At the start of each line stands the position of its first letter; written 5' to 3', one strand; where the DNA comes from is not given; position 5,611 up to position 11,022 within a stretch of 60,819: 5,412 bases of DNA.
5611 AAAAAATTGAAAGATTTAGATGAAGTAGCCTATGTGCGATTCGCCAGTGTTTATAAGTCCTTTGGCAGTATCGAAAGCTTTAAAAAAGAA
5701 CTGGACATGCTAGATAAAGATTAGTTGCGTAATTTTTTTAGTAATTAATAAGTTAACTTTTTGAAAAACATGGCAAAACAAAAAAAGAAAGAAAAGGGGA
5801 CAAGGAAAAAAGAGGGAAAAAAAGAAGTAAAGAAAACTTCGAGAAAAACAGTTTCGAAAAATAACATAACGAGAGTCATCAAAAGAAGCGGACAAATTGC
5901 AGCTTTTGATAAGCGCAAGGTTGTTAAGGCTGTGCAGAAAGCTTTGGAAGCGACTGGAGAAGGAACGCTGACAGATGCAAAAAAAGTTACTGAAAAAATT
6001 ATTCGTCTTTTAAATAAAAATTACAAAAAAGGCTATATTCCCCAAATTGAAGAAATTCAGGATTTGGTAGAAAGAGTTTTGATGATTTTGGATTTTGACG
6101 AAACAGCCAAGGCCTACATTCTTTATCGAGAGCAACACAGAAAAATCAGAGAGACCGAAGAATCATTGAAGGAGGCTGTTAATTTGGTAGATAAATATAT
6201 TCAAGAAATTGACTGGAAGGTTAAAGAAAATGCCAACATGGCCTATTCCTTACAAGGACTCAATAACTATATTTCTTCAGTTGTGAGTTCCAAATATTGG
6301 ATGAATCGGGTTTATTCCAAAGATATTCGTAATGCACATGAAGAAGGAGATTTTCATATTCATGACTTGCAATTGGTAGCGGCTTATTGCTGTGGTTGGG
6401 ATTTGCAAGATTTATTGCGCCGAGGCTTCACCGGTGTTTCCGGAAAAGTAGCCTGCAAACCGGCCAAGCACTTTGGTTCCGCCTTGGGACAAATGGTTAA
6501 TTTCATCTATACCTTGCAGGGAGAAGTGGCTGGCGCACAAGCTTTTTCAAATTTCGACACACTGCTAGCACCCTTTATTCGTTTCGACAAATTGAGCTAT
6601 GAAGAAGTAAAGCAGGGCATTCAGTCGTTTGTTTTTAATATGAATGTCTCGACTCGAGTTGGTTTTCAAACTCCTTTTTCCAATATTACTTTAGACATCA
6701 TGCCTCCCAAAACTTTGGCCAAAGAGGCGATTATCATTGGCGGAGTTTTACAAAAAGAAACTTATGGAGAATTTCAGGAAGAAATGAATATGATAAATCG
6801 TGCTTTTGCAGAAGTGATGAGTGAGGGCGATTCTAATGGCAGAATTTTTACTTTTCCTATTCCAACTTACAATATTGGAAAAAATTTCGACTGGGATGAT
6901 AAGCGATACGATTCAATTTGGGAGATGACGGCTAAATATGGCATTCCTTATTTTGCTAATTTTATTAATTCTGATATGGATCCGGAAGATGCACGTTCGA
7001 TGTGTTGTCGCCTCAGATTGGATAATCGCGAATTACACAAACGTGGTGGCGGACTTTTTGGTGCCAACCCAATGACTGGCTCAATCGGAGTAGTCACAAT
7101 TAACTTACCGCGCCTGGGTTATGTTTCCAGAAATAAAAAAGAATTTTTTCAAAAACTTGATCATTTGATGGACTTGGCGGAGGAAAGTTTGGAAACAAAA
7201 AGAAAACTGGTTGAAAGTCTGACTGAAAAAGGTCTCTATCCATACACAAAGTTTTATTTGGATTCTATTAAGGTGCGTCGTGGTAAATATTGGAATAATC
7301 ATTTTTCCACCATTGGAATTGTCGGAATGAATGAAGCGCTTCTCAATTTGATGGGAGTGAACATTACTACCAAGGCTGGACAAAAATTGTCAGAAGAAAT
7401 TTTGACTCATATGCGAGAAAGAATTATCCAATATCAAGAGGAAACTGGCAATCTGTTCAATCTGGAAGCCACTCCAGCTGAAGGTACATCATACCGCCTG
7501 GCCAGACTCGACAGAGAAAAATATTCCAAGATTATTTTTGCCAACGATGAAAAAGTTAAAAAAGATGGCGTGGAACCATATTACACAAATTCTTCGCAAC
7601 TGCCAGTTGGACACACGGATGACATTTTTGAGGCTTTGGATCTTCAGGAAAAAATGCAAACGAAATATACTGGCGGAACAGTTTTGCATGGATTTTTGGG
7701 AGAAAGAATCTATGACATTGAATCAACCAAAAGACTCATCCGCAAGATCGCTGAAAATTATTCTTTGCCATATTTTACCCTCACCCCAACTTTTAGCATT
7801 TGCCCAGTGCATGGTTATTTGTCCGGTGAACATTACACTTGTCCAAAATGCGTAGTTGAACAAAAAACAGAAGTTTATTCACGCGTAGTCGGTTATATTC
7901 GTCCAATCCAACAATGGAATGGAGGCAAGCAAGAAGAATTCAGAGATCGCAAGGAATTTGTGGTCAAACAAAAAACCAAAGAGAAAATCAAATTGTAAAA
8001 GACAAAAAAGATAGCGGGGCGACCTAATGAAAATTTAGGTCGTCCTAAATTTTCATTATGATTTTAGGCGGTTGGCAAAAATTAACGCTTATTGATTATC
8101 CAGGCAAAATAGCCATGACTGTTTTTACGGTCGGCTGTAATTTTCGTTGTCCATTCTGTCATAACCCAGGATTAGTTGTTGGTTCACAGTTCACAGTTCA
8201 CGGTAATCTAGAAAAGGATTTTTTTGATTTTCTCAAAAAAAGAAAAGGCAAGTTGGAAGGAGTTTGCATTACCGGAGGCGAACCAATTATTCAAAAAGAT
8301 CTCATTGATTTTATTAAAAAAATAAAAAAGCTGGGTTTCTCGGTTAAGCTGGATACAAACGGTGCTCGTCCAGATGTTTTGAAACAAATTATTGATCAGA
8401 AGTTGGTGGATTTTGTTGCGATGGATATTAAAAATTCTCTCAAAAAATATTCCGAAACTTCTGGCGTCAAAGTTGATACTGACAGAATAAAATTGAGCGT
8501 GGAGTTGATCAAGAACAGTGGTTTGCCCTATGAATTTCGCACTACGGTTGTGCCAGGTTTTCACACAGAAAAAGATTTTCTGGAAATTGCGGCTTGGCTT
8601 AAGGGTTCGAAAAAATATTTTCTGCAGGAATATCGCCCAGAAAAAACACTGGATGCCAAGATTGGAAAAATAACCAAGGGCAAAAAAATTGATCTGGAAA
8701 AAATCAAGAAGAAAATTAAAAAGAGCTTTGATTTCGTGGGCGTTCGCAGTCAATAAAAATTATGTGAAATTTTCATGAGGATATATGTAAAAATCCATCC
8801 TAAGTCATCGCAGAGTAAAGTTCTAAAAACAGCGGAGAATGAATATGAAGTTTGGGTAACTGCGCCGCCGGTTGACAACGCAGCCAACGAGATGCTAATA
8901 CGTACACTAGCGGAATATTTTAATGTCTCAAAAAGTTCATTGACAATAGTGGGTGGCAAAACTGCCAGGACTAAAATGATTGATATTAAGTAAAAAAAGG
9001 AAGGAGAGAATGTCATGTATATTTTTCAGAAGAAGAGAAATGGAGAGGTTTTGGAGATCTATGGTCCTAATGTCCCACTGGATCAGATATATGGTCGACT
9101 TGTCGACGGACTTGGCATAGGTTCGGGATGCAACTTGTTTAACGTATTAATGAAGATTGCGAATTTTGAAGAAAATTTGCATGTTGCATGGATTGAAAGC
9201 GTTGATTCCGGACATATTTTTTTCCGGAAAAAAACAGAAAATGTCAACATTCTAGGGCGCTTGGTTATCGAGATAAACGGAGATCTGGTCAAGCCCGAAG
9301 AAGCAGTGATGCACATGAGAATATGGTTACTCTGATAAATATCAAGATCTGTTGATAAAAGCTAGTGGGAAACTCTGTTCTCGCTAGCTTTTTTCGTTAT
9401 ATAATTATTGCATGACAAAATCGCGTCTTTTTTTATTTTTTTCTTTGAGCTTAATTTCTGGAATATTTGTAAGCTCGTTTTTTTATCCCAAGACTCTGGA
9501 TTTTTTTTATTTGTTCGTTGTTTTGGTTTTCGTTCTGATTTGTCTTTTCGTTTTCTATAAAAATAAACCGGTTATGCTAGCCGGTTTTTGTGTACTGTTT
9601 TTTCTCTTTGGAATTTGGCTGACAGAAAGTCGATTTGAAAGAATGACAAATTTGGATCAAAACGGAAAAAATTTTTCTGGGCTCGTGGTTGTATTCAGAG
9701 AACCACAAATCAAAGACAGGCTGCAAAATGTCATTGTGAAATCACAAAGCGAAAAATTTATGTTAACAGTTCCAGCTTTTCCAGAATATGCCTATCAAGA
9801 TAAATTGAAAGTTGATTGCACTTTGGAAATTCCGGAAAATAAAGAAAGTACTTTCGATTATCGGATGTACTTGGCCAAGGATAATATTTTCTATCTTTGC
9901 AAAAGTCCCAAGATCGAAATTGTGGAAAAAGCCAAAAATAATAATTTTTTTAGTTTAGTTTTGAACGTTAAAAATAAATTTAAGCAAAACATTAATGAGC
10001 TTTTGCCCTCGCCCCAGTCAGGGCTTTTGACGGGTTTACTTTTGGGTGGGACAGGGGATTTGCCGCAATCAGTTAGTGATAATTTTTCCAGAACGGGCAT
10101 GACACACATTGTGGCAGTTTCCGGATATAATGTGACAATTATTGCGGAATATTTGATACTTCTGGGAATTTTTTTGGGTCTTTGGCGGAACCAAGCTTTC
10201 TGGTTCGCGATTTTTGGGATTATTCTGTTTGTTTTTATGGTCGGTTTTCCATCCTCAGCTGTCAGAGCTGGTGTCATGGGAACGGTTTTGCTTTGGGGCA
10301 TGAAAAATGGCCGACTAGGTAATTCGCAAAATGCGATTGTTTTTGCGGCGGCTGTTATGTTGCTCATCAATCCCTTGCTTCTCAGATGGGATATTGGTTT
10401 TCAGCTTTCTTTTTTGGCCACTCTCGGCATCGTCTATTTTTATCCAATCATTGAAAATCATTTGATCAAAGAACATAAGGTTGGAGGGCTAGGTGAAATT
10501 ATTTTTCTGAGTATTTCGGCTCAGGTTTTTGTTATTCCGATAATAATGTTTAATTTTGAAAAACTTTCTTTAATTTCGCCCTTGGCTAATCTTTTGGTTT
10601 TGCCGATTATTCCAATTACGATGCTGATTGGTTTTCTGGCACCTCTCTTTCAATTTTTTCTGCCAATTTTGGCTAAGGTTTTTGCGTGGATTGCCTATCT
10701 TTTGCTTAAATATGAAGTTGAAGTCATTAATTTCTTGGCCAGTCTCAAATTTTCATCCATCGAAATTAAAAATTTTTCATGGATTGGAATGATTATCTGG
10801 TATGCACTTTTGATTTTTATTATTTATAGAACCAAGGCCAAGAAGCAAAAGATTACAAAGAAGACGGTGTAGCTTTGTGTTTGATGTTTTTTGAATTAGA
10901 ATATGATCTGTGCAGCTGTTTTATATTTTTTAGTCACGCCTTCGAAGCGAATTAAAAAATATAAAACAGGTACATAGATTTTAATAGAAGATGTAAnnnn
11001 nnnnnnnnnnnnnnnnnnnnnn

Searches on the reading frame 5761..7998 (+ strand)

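Call 71: search_protein_families(library=pfam, proteins=[window:5761-7998:+], max_evalue=0.001)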
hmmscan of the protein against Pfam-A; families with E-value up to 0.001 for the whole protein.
window:5761-7998:+ (745 aa): 3 families
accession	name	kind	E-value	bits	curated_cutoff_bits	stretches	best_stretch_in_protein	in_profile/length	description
PF13597.11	NRDD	-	1.4e-201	671.5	26.2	1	156-733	1-562/562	Anaerobic ribonucleoside-triphosphate reductase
PF03477.21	ATP-cone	-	1.2e-20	74.3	25.8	1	38-127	2-87/88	ATP cone domain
PF07739.18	TipAS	-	0.00037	21.4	23.8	0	52-113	12-75/117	TipAS antibiotic-recognition domain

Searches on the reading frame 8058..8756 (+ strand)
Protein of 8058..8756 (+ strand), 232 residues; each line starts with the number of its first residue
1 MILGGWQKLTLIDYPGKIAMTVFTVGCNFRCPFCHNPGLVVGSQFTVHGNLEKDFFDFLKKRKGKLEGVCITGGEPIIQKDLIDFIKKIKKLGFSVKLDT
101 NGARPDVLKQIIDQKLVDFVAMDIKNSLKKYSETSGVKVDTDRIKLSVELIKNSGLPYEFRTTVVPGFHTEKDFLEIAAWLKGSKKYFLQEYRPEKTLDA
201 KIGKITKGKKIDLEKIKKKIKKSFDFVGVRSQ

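Call 71: search_protein_families(library=pfam, proteins=[window:8058-8756:+], max_evalue=0.001)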
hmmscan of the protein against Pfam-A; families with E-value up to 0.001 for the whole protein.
window:8058-8756:+ (232 aa): 2 families
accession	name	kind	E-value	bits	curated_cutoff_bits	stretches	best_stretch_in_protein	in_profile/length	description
PF04055.27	Radical_SAM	-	1.9e-22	80.6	29.5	1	22-181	2-166/166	Radical SAM superfamily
PF13353.11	Fer4_12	-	1.4e-09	38.8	22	1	19-122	7-111/137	4Fe-4S single cluster domain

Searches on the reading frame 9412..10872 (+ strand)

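Call 71: search_protein_families(library=pfam, proteins=[window:9412-10872:+], max_evalue=0.001)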
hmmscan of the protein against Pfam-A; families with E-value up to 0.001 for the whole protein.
window:9412-10872:+ (486 aa): 2 families
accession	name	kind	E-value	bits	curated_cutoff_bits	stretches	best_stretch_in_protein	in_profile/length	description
PF03772.21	Competence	-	1.2e-55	189.3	23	1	209-473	1-266/270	Competence protein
PF13567.11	DUF4131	-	5.4e-11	42.9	31.6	1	32-169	7-163/165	Domain of unknown function (DUF4131)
